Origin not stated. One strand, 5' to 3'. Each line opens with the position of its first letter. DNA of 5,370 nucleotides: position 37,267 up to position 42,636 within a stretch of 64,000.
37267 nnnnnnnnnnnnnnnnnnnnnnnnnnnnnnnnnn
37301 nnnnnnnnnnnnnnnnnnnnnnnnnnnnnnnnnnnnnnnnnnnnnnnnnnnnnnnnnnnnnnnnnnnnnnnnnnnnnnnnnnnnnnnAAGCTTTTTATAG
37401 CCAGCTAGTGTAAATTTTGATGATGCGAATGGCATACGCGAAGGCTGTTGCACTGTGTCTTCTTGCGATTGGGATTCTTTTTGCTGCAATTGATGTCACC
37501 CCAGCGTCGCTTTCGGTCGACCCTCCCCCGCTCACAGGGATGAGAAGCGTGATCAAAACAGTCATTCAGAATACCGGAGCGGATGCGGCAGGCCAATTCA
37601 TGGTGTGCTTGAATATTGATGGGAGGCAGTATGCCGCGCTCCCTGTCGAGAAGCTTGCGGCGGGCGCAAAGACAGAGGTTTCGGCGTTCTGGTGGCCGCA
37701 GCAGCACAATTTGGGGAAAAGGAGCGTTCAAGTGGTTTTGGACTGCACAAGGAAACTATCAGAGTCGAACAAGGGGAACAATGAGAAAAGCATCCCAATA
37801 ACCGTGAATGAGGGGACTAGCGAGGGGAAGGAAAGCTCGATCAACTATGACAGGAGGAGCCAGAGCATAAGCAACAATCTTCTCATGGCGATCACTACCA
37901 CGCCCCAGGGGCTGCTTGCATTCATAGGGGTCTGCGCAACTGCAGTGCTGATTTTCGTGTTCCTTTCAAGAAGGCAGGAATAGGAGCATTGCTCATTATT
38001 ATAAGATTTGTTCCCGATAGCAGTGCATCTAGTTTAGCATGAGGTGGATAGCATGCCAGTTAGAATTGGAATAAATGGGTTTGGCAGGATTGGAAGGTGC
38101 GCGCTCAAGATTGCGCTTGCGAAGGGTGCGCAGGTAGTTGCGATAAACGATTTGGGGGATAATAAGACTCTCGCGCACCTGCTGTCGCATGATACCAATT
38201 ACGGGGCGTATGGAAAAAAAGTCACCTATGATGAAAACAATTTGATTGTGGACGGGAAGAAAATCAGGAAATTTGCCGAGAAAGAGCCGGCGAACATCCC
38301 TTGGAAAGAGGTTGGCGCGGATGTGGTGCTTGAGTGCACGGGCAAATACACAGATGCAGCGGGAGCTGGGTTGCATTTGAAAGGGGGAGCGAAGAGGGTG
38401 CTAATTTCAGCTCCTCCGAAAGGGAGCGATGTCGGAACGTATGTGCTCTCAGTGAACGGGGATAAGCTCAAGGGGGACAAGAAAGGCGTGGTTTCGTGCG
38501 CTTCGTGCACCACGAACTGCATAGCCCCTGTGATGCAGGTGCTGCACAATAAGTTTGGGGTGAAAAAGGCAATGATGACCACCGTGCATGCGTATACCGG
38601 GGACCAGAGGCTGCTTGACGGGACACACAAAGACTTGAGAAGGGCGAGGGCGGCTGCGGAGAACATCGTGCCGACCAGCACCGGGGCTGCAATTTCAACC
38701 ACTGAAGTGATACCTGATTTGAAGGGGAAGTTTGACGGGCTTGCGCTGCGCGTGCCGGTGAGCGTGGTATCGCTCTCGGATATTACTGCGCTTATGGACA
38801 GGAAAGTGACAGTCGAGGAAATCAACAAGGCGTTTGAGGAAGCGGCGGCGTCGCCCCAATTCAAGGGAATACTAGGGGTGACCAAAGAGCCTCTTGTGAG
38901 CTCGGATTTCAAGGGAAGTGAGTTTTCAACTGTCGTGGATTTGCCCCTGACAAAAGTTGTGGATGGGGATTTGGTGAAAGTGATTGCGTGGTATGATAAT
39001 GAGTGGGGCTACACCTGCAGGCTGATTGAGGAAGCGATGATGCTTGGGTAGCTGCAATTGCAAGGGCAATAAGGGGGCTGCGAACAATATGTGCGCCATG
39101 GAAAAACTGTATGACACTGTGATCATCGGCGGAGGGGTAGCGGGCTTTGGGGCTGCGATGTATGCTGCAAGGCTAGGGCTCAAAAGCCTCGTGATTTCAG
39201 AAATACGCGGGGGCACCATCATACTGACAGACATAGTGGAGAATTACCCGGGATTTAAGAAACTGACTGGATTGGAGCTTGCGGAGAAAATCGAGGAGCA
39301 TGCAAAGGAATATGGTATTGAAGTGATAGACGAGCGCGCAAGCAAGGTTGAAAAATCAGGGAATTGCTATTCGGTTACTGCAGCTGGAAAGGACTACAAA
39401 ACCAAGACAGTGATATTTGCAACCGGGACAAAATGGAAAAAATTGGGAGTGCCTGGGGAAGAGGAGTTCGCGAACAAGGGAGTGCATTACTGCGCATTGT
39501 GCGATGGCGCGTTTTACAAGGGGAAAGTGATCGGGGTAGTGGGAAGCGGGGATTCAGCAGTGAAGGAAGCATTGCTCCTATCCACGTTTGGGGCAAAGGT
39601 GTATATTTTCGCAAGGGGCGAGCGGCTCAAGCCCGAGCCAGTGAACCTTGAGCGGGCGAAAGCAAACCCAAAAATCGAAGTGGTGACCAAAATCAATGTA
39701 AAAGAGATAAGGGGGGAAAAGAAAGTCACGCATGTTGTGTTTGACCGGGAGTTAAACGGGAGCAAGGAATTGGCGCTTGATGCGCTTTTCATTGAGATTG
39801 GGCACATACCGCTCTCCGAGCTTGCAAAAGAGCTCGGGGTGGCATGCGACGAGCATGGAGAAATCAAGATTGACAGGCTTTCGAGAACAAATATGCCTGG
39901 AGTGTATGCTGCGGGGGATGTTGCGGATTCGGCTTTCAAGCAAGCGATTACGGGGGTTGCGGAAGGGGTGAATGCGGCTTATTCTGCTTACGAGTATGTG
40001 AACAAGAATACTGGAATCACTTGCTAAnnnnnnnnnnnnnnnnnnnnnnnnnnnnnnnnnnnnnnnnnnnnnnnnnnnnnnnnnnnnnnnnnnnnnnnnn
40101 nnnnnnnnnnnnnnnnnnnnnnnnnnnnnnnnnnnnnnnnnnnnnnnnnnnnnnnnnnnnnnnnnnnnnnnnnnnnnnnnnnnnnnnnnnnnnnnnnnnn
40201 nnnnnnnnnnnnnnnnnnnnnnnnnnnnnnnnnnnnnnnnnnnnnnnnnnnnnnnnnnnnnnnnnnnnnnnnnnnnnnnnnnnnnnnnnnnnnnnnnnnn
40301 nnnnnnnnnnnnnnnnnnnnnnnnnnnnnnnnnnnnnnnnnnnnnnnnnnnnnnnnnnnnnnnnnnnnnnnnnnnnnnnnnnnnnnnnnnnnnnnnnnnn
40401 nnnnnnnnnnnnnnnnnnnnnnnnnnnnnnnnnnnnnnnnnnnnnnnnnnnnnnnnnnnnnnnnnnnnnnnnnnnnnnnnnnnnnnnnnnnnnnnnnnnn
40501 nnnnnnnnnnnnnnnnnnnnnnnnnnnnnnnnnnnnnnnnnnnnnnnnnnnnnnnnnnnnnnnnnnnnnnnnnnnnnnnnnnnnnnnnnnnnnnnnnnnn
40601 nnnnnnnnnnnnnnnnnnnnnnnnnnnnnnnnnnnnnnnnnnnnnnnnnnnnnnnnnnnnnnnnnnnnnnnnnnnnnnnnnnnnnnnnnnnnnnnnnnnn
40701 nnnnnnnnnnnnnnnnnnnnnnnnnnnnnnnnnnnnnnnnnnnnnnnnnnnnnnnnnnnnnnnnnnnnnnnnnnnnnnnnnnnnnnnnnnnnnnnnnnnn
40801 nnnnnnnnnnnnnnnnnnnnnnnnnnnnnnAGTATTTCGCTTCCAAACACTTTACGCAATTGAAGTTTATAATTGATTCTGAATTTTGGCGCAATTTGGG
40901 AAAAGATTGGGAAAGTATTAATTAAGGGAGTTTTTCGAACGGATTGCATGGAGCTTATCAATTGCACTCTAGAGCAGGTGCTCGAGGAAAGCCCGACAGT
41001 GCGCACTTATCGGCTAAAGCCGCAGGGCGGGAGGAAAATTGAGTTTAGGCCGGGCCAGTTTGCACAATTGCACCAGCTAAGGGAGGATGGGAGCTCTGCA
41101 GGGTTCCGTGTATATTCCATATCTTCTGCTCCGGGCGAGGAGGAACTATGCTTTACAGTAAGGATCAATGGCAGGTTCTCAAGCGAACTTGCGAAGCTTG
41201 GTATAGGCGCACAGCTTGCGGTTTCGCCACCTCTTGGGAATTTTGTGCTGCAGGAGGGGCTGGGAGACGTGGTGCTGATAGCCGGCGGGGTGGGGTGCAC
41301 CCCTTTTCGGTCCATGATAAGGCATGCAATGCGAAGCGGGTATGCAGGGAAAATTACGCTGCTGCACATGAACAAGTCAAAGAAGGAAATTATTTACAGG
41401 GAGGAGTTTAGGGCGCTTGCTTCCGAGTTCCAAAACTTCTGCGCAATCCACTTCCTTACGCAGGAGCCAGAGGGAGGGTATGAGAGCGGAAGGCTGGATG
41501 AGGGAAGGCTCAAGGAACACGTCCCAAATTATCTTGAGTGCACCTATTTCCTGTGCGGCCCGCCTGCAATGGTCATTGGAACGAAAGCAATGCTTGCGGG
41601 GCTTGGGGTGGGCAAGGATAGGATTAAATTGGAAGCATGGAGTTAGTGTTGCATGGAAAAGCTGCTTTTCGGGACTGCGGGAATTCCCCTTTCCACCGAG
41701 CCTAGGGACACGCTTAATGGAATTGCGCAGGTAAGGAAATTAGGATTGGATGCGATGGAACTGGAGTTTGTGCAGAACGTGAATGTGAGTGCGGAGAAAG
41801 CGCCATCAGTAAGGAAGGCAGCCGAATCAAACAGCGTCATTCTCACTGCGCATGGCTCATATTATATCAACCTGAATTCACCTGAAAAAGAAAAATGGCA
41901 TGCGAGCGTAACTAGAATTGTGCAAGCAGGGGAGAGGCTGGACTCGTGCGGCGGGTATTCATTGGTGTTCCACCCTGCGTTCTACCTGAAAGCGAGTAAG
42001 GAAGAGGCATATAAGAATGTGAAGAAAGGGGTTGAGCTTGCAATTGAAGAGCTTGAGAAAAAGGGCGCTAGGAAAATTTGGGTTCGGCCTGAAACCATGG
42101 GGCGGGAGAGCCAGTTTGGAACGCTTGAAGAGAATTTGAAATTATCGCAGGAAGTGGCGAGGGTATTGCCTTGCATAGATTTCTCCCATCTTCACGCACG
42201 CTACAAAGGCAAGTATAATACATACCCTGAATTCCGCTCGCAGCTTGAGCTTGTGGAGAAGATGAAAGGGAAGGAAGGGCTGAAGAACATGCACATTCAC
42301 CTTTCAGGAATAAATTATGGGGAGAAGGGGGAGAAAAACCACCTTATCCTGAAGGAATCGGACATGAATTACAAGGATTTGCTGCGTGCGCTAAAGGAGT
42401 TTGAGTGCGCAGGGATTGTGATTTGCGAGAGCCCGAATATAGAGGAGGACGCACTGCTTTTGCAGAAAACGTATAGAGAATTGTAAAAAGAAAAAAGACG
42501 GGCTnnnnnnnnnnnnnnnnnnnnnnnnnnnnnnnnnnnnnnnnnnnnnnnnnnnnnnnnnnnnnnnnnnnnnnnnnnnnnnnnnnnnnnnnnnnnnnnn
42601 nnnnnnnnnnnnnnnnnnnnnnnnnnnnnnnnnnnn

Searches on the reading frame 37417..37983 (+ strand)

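Call 75: search_protein_families(library=pfam, proteins=[window:37417-37983:+], max_evalue=0.00001)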
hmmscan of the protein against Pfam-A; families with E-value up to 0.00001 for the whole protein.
window:37417-37983:+ (188 aa): 1 family
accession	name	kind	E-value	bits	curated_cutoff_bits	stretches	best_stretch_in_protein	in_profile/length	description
PF07705.17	CARDB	-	2.2e-14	53.9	22.7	1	37-125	14-100/101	CARDB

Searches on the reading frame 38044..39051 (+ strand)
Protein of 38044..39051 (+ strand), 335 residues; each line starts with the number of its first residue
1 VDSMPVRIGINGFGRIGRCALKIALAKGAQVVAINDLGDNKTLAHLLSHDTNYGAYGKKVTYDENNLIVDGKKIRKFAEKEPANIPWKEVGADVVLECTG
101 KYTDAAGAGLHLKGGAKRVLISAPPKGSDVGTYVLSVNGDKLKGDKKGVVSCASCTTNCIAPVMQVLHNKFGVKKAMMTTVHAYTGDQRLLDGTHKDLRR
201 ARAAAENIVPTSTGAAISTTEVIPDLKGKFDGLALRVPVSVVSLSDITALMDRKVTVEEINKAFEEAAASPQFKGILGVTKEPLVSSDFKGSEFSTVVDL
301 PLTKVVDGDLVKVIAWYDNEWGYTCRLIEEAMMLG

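Call 75: search_protein_families(library=pfam, proteins=[window:38044-39051:+], max_evalue=0.00001)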
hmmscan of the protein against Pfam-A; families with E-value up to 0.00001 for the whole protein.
window:38044-39051:+ (335 aa): 2 families
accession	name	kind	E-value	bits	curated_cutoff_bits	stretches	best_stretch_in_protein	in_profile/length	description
PF02800.25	Gp_dh_C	-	6.9e-60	201.6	24.4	1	160-317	1-158/158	Glyceraldehyde 3-phosphate dehydrogenase, C-terminal domain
PF00044.30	Gp_dh_N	-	1.8e-35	121.7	31.7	1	6-104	1-100/101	Glyceraldehyde 3-phosphate dehydrogenase, NAD binding domain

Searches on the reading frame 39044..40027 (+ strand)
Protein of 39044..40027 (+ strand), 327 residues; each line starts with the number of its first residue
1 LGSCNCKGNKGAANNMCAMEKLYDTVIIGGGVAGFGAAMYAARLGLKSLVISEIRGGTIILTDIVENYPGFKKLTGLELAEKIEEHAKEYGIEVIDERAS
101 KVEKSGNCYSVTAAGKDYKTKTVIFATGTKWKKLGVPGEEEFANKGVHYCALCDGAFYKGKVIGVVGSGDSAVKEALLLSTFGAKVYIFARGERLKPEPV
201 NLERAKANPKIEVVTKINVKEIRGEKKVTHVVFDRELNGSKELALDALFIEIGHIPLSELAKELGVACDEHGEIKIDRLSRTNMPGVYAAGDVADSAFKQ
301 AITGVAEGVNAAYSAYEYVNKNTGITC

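Call 75: search_protein_families(library=pfam, proteins=[window:39044-40027:+], max_evalue=0.00001)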
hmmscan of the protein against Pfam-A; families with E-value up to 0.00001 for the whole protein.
window:39044-40027:+ (327 aa): 7 families
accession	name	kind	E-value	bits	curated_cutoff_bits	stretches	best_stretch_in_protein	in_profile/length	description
PF07992.20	Pyr_redox_2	-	2.6e-48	165.4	26.1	1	23-308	1-291/291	Pyridine nucleotide-disulphide oxidoreductase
PF13738.12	Pyr_redox_3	-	7.4e-22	78.4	30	1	72-291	76-305/305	Pyridine nucleotide-disulphide oxidoreductase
PF00070.33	Pyr_redox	-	6.7e-13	49.4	22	1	163-233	2-79/82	Pyridine nucleotide-disulphide oxidoreductase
PF00890.30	FAD_binding_2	-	2.9e-07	30.5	20.4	0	24-53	1-30/414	FAD binding domain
PF01134.28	GIDA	-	3.6e-07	30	22.1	0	24-51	1-28/391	Glucose inhibited division protein A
PF03486.20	HI0933_like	-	6.1e-06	26.3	50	0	24-52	2-30/244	HI0933-like protein Rossmann domain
PF01266.30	DAO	-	7.2e-06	26.2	27.9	0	24-52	1-29/353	FAD dependent oxidoreductase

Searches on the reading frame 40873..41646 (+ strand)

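Call 3: search_protein_families(library=pfam, proteins=[window:40873-41646:+], max_evalue=0.01)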
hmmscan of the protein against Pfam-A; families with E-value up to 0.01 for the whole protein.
window:40873-41646:+ (257 aa): 3 families
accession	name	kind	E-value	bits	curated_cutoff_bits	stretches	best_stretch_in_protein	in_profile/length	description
PF00175.26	NAD_binding_1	-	1.4e-17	64.8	22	1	135-236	1-106/109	Oxidoreductase NAD-binding domain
PF00970.30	FAD_binding_6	-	1e-06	29.4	21.1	1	31-124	2-97/99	Oxidoreductase FAD-binding domain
PF08030.17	NAD_binding_6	-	5.4e-05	23.7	22.2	1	133-209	4-88/156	Ferric reductase NAD binding domain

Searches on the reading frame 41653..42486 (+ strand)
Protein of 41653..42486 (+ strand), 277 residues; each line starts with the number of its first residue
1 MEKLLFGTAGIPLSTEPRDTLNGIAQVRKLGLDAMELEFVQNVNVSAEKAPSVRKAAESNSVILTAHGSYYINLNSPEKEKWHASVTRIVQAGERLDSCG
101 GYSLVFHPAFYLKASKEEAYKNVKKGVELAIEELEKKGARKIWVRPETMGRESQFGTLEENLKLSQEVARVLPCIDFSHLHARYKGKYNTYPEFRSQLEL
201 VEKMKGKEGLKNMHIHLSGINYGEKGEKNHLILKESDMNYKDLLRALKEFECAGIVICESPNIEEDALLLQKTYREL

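Call 3: search_protein_families(library=pfam, proteins=[window:41653-42486:+], max_evalue=0.01)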
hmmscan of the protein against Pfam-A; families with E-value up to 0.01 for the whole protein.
window:41653-42486:+ (277 aa): 1 family
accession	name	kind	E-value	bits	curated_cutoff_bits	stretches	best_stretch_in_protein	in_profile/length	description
PF01261.30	AP_endonuc_2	-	3.4e-36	125.6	31.1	1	25-264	2-233/249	Xylose isomerase-like TIM barrel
